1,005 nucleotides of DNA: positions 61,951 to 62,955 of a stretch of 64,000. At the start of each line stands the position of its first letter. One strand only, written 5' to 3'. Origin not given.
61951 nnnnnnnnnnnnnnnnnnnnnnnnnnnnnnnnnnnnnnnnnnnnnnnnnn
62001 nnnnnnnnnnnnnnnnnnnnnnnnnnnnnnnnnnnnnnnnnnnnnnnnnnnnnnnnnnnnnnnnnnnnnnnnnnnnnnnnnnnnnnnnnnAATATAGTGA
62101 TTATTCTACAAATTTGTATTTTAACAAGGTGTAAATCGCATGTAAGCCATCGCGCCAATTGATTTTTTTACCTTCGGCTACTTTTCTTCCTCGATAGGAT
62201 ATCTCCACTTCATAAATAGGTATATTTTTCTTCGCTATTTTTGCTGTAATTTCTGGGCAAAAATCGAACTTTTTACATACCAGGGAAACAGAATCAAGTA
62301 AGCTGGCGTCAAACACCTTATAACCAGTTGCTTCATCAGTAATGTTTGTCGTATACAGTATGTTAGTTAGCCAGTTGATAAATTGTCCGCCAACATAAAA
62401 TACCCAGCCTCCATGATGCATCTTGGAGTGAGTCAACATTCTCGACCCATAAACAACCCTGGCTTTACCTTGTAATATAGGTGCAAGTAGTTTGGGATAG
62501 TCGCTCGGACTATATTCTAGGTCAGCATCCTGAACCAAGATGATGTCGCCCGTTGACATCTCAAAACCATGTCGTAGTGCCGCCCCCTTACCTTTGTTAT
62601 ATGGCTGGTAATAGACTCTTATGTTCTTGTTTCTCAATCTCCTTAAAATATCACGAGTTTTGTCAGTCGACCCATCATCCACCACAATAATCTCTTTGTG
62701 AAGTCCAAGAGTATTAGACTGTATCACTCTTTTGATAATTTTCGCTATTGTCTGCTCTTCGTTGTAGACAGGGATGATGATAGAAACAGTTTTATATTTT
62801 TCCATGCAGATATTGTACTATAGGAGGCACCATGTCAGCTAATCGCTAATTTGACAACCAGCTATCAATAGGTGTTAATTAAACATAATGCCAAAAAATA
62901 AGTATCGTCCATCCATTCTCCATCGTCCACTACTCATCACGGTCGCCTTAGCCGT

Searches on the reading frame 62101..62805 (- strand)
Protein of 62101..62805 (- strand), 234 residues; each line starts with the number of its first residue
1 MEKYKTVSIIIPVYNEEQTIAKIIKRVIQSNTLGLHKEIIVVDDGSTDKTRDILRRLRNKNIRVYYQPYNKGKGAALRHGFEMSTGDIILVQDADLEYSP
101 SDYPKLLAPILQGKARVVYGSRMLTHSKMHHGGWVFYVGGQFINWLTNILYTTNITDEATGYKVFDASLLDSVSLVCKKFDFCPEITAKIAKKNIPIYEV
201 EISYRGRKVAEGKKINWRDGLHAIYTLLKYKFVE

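Call 11: search_protein_families(library=pfam, proteins=[window:62101-62805:-], max_evalue=0.001)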
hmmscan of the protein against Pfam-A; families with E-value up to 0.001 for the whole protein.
window:62101-62805:- (234 aa): 4 families
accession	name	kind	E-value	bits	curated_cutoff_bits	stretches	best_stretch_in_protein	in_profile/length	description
PF00535.33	Glycos_transf_2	-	3.4e-38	131.6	23.3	1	8-135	1-128/168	Glycosyl transferase family 2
PF10111.15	Glyco_tranf_2_2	-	3.1e-10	40.5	27.3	1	8-108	1-104/276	Glycosyltransferase like family 2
PF13641.12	Glyco_tranf_2_3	-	7e-08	33.2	27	1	7-123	3-124/230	Glycosyltransferase like family 2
PF13704.12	Glyco_tranf_2_4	-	3.3e-06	28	27.5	1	24-95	7-81/98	Glycosyl transferase family 2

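Call 27: search_solved_structures(query=window:62101-62805:-, max_evalue=0.001)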
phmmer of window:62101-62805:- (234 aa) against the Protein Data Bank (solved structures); distinct sequences matched with E-value up to 0.001: 29.
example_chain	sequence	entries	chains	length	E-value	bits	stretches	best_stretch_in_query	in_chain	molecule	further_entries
5mlz_A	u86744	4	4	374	1.6e-20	76.7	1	6-230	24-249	Dolichol monophosphate mannose synthase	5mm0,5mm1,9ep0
9hwj_A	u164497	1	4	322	1.9e-17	66.7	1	4-208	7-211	Undecaprenyl-phosphate 4-deoxy-4-formamido-L-arabinose transferase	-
9bhc_C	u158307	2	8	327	9.7e-16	61.1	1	5-114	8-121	Undecaprenyl-phosphate 4-deoxy-4-formamido-L-arabinose transferase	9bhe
8vxh_A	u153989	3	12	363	1.2e-15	60.8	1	5-114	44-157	Undecaprenyl-phosphate 4-deoxy-4-formamido-L-arabinose transferase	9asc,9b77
6p61_A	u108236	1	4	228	1.7e-13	53.8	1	1-111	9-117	Glycosyltransferase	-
7pdo_A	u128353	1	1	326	3.9e-11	46.1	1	5-115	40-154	Glucosyl-3-phosphoglycerate synthase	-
7p5l_A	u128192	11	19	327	3.9e-11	46.1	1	5-115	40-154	Glucosyl-3-phosphoglycerate synthase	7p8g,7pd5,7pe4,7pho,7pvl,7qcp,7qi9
5eke_A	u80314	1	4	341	5.1e-11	45.7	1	7-207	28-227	Uncharacterized glycosyltransferase sll0501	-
5ekp_C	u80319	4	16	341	5.3e-11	45.6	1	7-207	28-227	Uncharacterized glycosyltransferase sll0501 | Glycosyltransferase sll0501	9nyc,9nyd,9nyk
9nye_A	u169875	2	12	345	5.4e-11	45.6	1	7-207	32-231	Glycosyltransferase sll0501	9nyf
4y6n_A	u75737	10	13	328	2.4e-10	43.5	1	5-115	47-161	Glucosyl-3-phosphoglycerate synthase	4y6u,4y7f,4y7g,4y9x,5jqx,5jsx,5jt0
3e25_A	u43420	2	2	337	2.5e-10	43.4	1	5-115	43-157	Putative uncharacterized protein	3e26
4ddz_A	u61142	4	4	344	2.7e-10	43.3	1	5-115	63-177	GLUCOSYL-3-PHOSPHOGLYCERATE SYNTHASE (GpgS) | Glucosyl-3-phosphoglycerate synthase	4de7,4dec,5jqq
2z87_A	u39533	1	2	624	4.1e-10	42.7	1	4-95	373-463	Chondroitin synthase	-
2z86_A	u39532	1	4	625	4.1e-10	42.7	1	4-95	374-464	Chondroitin synthase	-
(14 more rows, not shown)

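Call 42: search_protein_families(library=ncbifam, proteins=[window:62101-62805:-], max_evalue=1e-10)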
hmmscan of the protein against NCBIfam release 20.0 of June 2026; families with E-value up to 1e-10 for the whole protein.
window:62101-62805:- (234 aa): 13 families
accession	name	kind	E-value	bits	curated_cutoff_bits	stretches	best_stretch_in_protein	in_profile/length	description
TIGR04182.1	glyco_TIGR04182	equivalog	4.1e-36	124.9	325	1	7-230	2-217/293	S-layer glycoprotein N-glycosyltransferase AglJ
NF007986.1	PRK10714.1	equivalog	2.2e-20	72.9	529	1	2-211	3-207/316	undecaprenyl-phosphate 4-deoxy-4-formamido-L-arabinose transferase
NF047588.1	GlcsyltransPgfSStrep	equivalog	1.9e-18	66.8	500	1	7-175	3-169/308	glycosyltransferase PgfS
NF010496.0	PRK13915.1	equivalog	5.8e-18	65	262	1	4-114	30-146/307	glucosyl-3-phosphoglycerate synthase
TIGR03937.1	PgaC_IcaA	equivalog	1.3e-17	63.8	422.3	1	2-95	42-135/407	poly-beta-1,6-N-acetyl-D-glucosamine synthase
NF058614.1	PPMAGASynPpgS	equivalog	4.1e-17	62.4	370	1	7-212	2-206/226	polyprenyl-phospho-N-acetylgalactosaminyl synthase PpgS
NF041875.1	EPS_EpsD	equivalog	1.9e-16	60.4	370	1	7-129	1-122/325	exopolysaccharide biosynthesis glycosyltransferase EpsD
NF007482.0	PRK10073.1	equivalog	4.7e-16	58.7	423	1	2-109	3-109/334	glycosyltransferase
TIGR04283.1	glyco_like_mftF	equivalog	7.7e-16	58.4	182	1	7-120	1-106/221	TIGR04283 family arsenosugar biosynthesis glycosyltransferase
NF041391.1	DPhHxTase_Halo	equivalog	3.5e-14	52.3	375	1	13-208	3-187/213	dolichyl-phosphate hexose transferase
TIGR03965.1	mycofact_glyco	equivalog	2.9e-13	49.5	280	1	3-118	72-187/467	mycofactocin biosynthesis glycosyltransferase MftF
NF047683.1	TeichurnBiosyTuaG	equivalog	3.4e-13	49.8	400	1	3-107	4-108/252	teichuronic acid biosynthesis protein TuaG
TIGR03111.1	glyc2_xrt_Gpos1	hypoth_equivalog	2.3e-11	43.1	363.95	1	2-95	46-141/439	TIGR03111 family XrtG-associated glycosyltransferase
